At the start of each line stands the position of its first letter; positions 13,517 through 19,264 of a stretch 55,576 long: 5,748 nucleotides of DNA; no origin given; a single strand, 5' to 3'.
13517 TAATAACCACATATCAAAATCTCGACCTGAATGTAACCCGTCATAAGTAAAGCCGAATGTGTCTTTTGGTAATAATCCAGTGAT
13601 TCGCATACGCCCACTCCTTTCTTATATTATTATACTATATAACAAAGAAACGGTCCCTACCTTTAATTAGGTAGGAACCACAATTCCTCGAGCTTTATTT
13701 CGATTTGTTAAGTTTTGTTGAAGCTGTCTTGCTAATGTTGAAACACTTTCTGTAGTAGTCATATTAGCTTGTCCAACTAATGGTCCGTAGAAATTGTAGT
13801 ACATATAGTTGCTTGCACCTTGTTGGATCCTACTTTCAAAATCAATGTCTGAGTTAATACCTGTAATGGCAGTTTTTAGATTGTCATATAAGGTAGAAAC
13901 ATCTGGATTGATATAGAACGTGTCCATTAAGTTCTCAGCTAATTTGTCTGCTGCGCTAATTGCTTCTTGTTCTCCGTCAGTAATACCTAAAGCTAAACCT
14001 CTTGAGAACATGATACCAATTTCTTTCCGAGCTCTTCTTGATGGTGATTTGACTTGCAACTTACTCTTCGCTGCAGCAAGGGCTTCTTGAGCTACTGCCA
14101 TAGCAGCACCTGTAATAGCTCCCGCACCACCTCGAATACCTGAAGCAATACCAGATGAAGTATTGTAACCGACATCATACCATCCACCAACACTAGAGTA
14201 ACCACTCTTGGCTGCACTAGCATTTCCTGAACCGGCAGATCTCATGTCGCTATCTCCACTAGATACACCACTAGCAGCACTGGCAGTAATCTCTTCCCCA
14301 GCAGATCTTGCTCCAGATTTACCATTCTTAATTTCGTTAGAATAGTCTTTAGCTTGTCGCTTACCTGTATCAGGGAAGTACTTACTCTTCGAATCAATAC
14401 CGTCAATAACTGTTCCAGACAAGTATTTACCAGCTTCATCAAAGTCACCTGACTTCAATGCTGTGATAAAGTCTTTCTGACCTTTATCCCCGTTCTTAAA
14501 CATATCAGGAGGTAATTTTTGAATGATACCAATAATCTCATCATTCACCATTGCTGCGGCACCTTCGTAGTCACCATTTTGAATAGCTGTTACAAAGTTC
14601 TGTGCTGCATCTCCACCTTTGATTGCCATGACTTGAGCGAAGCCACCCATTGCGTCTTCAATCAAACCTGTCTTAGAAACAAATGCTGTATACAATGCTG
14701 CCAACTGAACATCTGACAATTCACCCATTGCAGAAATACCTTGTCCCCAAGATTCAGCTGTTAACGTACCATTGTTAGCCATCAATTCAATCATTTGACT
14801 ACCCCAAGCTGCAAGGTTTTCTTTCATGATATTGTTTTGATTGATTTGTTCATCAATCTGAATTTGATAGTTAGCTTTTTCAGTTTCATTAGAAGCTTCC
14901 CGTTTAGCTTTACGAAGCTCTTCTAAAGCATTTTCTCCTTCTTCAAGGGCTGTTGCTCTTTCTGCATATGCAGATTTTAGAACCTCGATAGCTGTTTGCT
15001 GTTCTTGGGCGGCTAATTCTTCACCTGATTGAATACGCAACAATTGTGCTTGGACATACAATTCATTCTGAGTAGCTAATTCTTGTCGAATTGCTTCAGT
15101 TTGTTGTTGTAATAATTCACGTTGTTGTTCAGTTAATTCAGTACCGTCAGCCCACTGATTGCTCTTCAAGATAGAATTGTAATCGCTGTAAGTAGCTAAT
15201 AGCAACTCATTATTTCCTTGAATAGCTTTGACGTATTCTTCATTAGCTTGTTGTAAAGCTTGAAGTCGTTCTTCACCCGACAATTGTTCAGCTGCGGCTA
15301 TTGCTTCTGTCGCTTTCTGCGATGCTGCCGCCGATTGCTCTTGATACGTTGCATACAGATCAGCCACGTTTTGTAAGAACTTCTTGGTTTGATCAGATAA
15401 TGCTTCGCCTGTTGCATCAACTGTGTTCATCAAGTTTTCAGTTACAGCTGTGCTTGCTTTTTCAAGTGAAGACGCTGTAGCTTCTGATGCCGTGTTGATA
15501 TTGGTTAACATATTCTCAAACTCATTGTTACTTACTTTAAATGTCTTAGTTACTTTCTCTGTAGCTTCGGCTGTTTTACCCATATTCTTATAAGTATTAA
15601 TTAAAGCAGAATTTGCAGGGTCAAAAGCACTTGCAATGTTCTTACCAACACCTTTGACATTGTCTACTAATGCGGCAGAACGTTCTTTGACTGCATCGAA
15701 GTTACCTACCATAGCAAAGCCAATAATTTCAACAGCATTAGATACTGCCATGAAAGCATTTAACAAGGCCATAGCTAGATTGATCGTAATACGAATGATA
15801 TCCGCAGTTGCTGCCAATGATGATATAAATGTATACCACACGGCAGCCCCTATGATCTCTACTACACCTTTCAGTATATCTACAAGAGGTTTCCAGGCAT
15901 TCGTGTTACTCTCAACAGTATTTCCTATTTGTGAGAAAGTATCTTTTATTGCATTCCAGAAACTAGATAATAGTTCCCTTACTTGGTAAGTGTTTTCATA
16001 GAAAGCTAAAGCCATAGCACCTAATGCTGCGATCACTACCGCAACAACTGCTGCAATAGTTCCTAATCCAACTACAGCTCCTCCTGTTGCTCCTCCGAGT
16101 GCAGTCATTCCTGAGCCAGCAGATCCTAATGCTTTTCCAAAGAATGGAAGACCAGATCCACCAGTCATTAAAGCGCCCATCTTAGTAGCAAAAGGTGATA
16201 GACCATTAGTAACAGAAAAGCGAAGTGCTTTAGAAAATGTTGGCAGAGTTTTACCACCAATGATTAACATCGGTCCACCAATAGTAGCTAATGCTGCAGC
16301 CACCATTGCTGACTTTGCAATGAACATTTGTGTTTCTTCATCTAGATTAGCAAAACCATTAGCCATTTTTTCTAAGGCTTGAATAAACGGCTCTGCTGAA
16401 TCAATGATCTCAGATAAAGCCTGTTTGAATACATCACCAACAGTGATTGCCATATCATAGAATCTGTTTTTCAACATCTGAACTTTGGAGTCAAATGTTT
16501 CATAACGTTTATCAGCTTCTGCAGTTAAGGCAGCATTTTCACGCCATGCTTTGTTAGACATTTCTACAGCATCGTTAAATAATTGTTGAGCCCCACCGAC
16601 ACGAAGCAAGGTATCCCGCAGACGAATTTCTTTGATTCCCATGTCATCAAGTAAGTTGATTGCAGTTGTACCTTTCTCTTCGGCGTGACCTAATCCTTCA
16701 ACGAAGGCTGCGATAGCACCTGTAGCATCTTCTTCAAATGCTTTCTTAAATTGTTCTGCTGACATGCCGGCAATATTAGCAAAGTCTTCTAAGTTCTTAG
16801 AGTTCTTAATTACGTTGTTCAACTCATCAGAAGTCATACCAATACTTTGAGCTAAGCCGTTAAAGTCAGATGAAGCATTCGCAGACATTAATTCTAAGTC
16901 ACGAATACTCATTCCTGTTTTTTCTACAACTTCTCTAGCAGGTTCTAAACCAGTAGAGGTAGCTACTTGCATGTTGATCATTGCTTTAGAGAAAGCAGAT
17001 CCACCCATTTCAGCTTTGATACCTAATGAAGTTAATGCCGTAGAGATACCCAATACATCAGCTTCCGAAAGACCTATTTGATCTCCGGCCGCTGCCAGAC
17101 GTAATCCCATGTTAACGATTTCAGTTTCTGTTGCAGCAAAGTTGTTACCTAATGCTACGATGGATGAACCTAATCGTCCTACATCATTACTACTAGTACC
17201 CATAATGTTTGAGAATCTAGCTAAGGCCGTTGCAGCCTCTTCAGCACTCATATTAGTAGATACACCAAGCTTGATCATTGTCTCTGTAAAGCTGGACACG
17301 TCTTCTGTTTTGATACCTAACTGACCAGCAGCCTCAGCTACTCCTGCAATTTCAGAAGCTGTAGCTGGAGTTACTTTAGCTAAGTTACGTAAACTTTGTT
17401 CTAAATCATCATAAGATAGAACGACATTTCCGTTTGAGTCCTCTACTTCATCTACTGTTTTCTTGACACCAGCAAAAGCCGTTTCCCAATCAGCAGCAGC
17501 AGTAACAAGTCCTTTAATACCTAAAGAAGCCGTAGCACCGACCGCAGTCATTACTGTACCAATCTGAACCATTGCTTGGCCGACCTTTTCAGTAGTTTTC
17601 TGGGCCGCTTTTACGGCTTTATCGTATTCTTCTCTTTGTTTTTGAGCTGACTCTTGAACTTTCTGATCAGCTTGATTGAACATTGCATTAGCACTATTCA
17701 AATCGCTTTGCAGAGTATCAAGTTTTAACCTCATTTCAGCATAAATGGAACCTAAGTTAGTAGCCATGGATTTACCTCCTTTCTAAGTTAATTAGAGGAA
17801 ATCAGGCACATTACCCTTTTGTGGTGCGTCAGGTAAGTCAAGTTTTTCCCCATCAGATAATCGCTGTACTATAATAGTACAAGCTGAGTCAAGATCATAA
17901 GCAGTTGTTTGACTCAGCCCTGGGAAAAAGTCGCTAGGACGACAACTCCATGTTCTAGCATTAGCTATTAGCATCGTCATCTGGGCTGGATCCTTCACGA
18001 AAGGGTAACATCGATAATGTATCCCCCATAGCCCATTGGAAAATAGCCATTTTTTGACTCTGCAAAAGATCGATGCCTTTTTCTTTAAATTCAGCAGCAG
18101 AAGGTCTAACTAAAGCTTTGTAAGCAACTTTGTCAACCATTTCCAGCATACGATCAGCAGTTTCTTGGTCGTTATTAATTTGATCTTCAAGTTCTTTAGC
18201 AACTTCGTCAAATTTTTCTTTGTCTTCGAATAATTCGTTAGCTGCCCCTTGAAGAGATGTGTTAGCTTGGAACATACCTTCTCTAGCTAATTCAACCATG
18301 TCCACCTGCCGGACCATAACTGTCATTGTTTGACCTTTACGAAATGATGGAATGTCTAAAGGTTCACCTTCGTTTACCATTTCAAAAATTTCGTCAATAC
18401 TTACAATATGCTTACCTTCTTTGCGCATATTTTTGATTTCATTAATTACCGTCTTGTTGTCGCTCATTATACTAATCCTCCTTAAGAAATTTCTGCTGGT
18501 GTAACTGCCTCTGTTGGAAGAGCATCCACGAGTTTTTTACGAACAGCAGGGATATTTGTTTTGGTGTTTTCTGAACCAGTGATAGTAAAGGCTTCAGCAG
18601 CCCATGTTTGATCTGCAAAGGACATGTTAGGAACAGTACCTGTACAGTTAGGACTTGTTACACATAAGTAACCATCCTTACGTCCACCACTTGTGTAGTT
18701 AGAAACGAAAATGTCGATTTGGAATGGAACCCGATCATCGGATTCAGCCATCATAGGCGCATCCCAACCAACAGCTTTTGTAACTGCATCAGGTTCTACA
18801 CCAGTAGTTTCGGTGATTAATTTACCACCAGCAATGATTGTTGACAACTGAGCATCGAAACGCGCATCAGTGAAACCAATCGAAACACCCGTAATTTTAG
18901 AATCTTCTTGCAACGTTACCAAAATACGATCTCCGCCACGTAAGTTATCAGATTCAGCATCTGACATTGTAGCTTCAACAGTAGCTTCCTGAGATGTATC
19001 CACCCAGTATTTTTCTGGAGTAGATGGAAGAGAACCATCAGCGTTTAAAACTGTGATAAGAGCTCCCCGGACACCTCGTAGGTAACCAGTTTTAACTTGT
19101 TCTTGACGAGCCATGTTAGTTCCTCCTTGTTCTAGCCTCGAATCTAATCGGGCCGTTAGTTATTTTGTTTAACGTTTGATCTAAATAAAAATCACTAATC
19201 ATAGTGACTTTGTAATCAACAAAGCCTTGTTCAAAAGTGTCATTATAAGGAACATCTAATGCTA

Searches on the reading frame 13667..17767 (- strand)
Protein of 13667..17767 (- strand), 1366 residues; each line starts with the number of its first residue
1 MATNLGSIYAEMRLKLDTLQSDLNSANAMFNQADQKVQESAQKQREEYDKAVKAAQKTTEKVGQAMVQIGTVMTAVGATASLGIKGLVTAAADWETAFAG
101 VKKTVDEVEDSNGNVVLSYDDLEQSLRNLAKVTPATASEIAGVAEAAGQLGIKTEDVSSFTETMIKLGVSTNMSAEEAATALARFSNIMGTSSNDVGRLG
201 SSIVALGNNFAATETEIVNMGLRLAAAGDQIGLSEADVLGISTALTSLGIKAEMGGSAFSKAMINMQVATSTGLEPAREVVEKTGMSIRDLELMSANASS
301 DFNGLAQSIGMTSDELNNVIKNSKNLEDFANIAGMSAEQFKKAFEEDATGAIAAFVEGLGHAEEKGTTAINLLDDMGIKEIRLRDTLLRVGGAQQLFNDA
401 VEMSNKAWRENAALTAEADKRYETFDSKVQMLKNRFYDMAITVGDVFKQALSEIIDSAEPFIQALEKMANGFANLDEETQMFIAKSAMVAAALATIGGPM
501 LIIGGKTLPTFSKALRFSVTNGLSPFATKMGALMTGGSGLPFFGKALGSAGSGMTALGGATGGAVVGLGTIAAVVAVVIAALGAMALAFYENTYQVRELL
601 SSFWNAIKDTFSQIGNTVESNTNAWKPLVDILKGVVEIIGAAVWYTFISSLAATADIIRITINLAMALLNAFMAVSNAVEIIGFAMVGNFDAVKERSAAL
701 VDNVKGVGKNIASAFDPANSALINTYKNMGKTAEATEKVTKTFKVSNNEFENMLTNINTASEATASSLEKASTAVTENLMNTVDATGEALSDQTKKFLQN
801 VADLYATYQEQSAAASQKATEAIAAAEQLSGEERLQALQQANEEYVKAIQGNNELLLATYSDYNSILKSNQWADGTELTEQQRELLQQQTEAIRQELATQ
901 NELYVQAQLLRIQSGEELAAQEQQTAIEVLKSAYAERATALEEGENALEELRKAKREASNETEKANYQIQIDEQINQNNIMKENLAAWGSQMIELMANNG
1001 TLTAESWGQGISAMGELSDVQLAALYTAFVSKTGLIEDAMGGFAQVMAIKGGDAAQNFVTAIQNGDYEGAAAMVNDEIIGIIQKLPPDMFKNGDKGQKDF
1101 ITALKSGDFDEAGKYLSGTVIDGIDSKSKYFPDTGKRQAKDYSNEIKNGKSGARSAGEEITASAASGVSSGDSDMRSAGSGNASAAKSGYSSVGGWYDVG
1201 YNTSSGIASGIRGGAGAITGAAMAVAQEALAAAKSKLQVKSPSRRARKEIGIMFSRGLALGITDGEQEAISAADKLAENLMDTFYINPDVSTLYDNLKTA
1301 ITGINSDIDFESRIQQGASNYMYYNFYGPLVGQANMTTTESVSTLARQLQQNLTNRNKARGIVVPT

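Call 9: search_protein_families(library=phrogs, proteins=[window:13667-17767:-], max_evalue=0.001)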
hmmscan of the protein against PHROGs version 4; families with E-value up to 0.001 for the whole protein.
window:13667-17767:- (1366 aa): 24 families
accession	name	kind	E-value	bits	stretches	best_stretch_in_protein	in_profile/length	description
phrog_17321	-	unknown function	3.4e-189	632.2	3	49-515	47-517/1484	-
phrog_13339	-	tail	1.3e-103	348.5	2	7-291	8-281/2156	tail length tape measure protein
phrog_1293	-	tail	4.6e-91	307.4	1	12-591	103-626/1424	tail length tape measure protein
phrog_1686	-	tail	2.9e-79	268.2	2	533-1180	461-962/1224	tail length tape measure protein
phrog_1272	-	tail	3.2e-50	172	1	12-786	180-863/1606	tail length tape measure protein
phrog_17594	-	tail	3e-48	165.2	2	15-275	103-355/1582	tail length tape measure protein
phrog_5218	-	unknown function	9.9e-43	147.5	2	1102-1309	1232-1437/1599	-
phrog_23108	-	tail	7.9e-42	144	2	42-290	397-643/1552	tail length tape measure protein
phrog_28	-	tail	7.7e-41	141.7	1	3-1240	196-1079/1228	tail length tape measure protein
phrog_991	-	tail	8.1e-39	134.1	1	18-724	207-787/1966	tail length tape measure protein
phrog_1533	-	tail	5.4e-35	121.3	1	16-1308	171-1200/1688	tail length tape measure protein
phrog_167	-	tail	3.8e-32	112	1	15-801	212-922/1555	tail length tape measure protein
phrog_4704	-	tail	1.4e-30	107.5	1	16-329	137-447/625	tail length tape measure protein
phrog_14441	-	tail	1.8e-23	84.5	1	40-254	23-234/241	tail length tape measure protein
phrog_58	-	tail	6.3e-23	82.1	2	10-714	230-811/1544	tail length tape measure protein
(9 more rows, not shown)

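Call 10: search_protein_families(library=pfam, proteins=[window:13667-17767:-], max_evalue=0.01)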
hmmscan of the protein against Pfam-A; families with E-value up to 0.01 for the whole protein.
window:13667-17767:- (1366 aa): 3 families
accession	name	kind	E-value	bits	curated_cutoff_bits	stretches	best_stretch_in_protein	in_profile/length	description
PF10145.14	PhageMin_Tail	-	1.5e-25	90.7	33.2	1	124-315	2-190/201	Phage-related minor tail protein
PF20155.4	TMP_3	-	7.9e-05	22.9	41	1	100-191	12-103/192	Tape measure protein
PF05478.16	Prominin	-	0.0014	17.2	34.3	1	587-820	169-406/799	Prominin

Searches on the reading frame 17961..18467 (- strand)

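Call 9: search_protein_families(library=phrogs, proteins=[window:17961-18467:-], max_evalue=0.001)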
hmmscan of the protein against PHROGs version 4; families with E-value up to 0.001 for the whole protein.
window:17961-18467:- (168 aa): 2 families
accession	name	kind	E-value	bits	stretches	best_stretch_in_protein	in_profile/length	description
phrog_6280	-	unknown function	1.3e-18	68.4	1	21-165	6-135/154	-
phrog_4336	-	tail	0.00077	20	0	50-128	85-166/244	tail assembly chaperone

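Call 10: search_protein_families(library=pfam, proteins=[window:17961-18467:-], max_evalue=0.01)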
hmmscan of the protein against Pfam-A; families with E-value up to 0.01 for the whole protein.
window:17961-18467:- (168 aa): 2 families
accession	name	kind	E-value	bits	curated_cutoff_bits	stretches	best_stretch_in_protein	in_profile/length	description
PF24117.1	DUF7391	-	2.6e-10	40.6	27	1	37-161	13-146/153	Family of unknown function (DUF7391)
PF13720.11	Acetyltransf_11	-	0.002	19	24.5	1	38-112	1-75/82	Udp N-acetylglucosamine O-acyltransferase; Domain 2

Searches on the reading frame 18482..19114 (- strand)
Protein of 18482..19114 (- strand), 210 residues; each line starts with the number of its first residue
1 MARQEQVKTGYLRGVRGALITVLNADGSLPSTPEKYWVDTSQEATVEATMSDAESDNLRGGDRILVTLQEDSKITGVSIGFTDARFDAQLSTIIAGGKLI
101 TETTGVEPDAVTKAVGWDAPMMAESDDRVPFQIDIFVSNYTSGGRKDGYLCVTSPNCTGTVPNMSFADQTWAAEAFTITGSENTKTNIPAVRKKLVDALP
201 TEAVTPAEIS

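Call 9: search_protein_families(library=phrogs, proteins=[window:18482-19114:-], max_evalue=0.001)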
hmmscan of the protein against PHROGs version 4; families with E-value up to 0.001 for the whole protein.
window:18482-19114:- (210 aa): 1 family
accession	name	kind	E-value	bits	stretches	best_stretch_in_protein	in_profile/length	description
phrog_6686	-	tail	3.4e-25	89.7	1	30-203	20-182/271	tail tube protein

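Call 10: search_protein_families(library=pfam, proteins=[window:18482-19114:-], max_evalue=0.01)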
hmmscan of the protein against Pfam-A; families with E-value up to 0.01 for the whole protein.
window:18482-19114:- (210 aa): 0 families
